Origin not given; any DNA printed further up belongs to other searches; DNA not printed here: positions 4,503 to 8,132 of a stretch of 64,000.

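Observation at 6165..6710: Near-identical ~120-bp internal duplication inside the third paralog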

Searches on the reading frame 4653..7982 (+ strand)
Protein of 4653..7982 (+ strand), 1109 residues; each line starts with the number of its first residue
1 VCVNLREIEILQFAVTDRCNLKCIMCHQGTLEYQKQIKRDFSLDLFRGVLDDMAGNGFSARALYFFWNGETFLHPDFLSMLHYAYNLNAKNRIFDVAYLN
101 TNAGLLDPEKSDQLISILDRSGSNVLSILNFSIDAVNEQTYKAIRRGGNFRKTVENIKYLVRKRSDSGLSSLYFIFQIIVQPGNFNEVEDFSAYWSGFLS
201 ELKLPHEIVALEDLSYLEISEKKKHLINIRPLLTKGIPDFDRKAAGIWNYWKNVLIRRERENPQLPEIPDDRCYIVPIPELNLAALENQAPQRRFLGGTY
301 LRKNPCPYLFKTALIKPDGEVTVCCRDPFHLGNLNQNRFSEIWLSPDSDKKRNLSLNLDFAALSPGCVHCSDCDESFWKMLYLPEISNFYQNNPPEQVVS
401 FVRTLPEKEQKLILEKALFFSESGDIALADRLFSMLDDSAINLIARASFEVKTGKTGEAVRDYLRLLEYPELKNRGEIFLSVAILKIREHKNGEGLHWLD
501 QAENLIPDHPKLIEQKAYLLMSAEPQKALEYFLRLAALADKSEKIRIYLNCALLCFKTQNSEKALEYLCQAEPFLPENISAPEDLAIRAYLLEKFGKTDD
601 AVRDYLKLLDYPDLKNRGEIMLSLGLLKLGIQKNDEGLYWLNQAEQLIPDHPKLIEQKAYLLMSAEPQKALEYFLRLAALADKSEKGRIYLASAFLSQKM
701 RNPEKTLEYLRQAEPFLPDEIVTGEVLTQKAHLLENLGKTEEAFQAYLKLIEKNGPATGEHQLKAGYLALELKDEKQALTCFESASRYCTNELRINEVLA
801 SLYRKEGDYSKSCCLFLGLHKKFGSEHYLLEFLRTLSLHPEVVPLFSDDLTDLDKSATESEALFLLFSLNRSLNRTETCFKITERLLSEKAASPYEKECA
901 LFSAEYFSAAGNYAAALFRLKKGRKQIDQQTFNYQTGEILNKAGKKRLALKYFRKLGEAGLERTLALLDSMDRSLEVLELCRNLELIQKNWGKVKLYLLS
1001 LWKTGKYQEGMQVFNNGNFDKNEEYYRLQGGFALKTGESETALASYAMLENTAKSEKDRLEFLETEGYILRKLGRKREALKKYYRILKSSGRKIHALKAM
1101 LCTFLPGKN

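Call 7: search_protein_families(library=pfam, proteins=[window:4653-7982:+], max_evalue=0.01)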
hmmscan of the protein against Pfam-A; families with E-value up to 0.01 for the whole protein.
window:4653-7982:+ (1109 aa): 10 families
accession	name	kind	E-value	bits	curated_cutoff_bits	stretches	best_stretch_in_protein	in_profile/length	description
PF04055.27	Radical_SAM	-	1.4e-12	48.6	29.5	1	15-171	3-144/166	Radical SAM superfamily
PF12569.14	NatA_aux_su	-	3.5e-11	43.2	33.3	1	685-759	2-73/515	N-terminal acetyltransferase A, auxiliary subunit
PF13186.11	SPASM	-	1.2e-09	38.7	21.5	1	306-373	1-66/67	Iron-sulfur cluster-binding domain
PF13181.12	TPR_8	-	1.8e-06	28.1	25.7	0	725-752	2-29/34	Tetratricopeptide repeat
PF13428.12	TPR_14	-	5.3e-06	27.1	23.5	0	726-763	3-39/44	Tetratricopeptide repeat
PF25058.1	ARM_TT21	-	1.7e-05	25.2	27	0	678-715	85-122/155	Tetratricopeptide repeat protein 21 ARM repeat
PF13432.12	TPR_16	-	0.00011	23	32.7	0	729-780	2-52/65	Tetratricopeptide repeat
PF13429.12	TPR_15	-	0.00041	20.3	26.2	0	470-603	140-269/280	Tetratricopeptide repeat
PF13424.12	TPR_12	-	0.0024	18.5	30.1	1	524-573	18-73/77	Tetratricopeptide repeat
PF13176.12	TPR_7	-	0.0089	16.5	27.9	0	799-811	5-17/36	Tetratricopeptide repeat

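Call 9: search_protein_families(library=ncbifam, proteins=[window:4653-7982:+], max_evalue=0.00001)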
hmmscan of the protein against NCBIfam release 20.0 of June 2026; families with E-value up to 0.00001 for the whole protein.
window:4653-7982:+ (1109 aa): 22 families
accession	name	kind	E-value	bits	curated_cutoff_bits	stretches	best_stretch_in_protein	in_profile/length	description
TIGR04317.1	W_rSAM_matur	equivalog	2.8e-17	62.8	380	1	11-191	6-167/349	tungsten cofactor oxidoreductase radical SAM maturase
TIGR04321.1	spiroSPASM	subfamily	1e-15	57.4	250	1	11-196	233-406/510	spiro-SPASM protein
NF040959.1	MamA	equivalog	1.7e-15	57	200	0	431-603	27-194/204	magnetosome protein MamA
NF033640.1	N_Twi_rSAM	subfamily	5.5e-12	45.5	170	1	8-195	110-295/398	twitch domain-containing radical SAM protein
TIGR04311.1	rSAM_Geo_metal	subfamily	1.7e-11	43.8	400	1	11-189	5-168/423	radical SAM/SPASM family putative metalloenzyme maturase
TIGR04340.1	rSAM_ACGX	hypoth_equivalog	5.4e-11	42.3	400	1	11-163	5-144/341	radical SAM/SPASM domain protein, ACGX system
TIGR02666.1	moaA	equivalog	2.5e-09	36.6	284.05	1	6-161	7-151/336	GTP 3',8-cyclase MoaA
NF050035.1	rSAM_WgK_link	exception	2.6e-09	36.6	650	1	10-163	10-146/367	radical SAM/SPASM peptide maturase WgkB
TIGR02668.1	moaA_archaeal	equivalog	1.4e-08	34.1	325.25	1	6-172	7-151/303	GTP 3',8-cyclase MoaA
NF001199.0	PRK00164.2-1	equivalog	3e-08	33.2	231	1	6-191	9-171/308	GTP 3',8-cyclase MoaA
TIGR04251.1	SCM_rSAM_ScmF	equivalog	3.3e-08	33.3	400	1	10-162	5-143/353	SynChlorMet cassette radical SAM/SPASM protein ScmF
TIGR04055.1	rSAM_NirJ2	equivalog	5.1e-08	32.8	500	0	11-190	2-156/326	putative heme d1 biosynthesis radical SAM protein NirJ2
TIGR04082.1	rSAM_for_selen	equivalog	5.5e-08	32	350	0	10-160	200-331/516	thio(seleno)oxazole modification radical SAM maturase SbtM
TIGR04546.1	rSAM_ahbC_deAc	equivalog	1.5e-07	30.6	650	1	12-159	42-171/390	12,18-didecarboxysiroheme deacetylase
TIGR04054.1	rSAM_NirJ1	equivalog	2.2e-07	29.8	650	1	11-168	38-177/387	putative heme d1 biosynthesis radical SAM protein NirJ1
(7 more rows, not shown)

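Call 10: find_related_loci(query=window:4653-7982:+, collection=genome_contigs, flank=10000)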
Query window:4653-7982:+ (1109 aa) in genome_contigs; peptide patterns used: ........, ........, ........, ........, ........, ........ (x = any residue, [..] = any of these).
61 stretches matched a pattern, but none encodes a relative of the query by tblastn (E <= 1e-3).
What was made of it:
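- Tried and rejected: A peptide-pattern scan of GTDB genomes with g3 found none (call 10).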

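Call 11: find_homologous_proteins(query=window:4653-7982:+, max_evalue=0.00001)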
Query window:4653-7982:+ (1109 aa): 4 proteins with E <= 0.00001 among 8000 candidates.
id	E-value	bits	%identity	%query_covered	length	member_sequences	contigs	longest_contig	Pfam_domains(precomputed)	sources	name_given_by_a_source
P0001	0.0e+0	2511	100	100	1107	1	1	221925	PF13186.12,PF25058.2,PF04055.28,PF12569.15,PF13428.13,PF13181.13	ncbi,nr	ncbi:MAG: SPASM domain-containing protein [Candidatus Wallbacteria bacterium]|nr:SPASM domain-contai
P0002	0.0e+0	1468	73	39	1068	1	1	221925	PF14559.13,PF13186.12,PF04055.28,PF13432.13,PF07719.24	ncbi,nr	ncbi:MAG: SPASM domain-containing protein [Candidatus Wallbacteria bacterium]|nr:SPASM domain-contai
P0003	0.0e+0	1412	78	48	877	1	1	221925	PF13186.12,PF04055.28,PF12569.15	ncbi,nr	ncbi:MAG: SPASM domain-containing protein [Candidatus Wallbacteria bacterium]|nr:SPASM domain-contai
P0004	6.4e-23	99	28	35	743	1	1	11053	PF13186.12,PF04055.28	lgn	-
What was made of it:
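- Tried and rejected: A word-indexed search of 5.8 billion proteins returned only the three paralogs plus one 28%-identity protein (call 11).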

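Call 12: find_encoding_contigs(protein=P0002, flank=10000, max_places=3)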
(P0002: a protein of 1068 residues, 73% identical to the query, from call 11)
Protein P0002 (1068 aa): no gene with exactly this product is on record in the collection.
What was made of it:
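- Tried and rejected: Not on record (call 12).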

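Call 13: find_encoding_contigs(protein=P0004, flank=10000, max_places=3)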
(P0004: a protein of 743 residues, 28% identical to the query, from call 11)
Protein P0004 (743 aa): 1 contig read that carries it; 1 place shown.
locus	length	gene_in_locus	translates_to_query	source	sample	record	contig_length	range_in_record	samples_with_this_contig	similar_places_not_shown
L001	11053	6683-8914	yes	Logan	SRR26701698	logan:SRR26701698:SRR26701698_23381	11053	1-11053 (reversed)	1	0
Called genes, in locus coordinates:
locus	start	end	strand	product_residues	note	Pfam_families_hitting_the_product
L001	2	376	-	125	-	?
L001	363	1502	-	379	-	PF01933:CofD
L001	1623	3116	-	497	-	-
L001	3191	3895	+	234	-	PF00702:Hydrolase, PF13419:HAD_2 (weak)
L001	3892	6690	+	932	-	PF25058:ARM_TT21 (faint), PF25063:ARM_TT21_C (faint), PF00515:TPR_1 (faint), PF07719:TPR_2 (faint), PF12895:ANAPC3 (faint), PF13174:TPR_6 (faint), PF00069:Pkinase, PF07714:PK_Tyr_Ser-Thr, +6 more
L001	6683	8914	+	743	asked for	PF04055:Radical_SAM, PF13186:SPASM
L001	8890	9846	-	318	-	PF01075:Glyco_transf_9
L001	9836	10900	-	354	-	PF01075:Glyco_transf_9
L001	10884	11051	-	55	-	?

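Call 38: find_related_loci(query=A1, collection=metagenome_contigs, flank=10000)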
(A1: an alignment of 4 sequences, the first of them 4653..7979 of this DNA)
Query A1 (1109 aa) in metagenome_contigs; peptide patterns used: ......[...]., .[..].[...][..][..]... (x = any residue, [..] = any of these).
600 stretches matched a pattern (row limit reached: there are more); 93 encode a relative of the query (tblastn E <= 1e-3); the best 80 are kept; 80 distinct loci.
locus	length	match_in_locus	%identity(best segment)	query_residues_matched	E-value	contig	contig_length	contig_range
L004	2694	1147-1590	30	16-179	3e-15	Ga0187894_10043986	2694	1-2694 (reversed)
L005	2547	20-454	29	11-168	7e-15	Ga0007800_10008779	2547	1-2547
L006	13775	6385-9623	25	8-367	3e-11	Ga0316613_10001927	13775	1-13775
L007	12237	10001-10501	29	6-193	9e-11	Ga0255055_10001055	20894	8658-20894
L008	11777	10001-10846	23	13-343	3e-10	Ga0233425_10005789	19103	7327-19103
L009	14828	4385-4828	32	11-178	6e-10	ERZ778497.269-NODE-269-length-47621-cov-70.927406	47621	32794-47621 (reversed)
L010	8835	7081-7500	31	11-170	7e-10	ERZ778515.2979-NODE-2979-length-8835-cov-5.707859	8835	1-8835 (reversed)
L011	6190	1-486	27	11-193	2e-9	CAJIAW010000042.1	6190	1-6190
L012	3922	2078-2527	28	13-189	1e-9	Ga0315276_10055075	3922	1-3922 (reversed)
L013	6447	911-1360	28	13-189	2e-9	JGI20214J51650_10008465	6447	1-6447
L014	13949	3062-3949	22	13-371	3e-9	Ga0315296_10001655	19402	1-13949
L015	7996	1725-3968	34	9-188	4e-9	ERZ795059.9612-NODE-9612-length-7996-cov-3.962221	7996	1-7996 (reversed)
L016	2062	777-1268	28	9-188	3e-9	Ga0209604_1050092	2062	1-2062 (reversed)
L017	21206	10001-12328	29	11-164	1e-8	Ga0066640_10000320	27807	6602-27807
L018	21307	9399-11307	23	9-370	1e-8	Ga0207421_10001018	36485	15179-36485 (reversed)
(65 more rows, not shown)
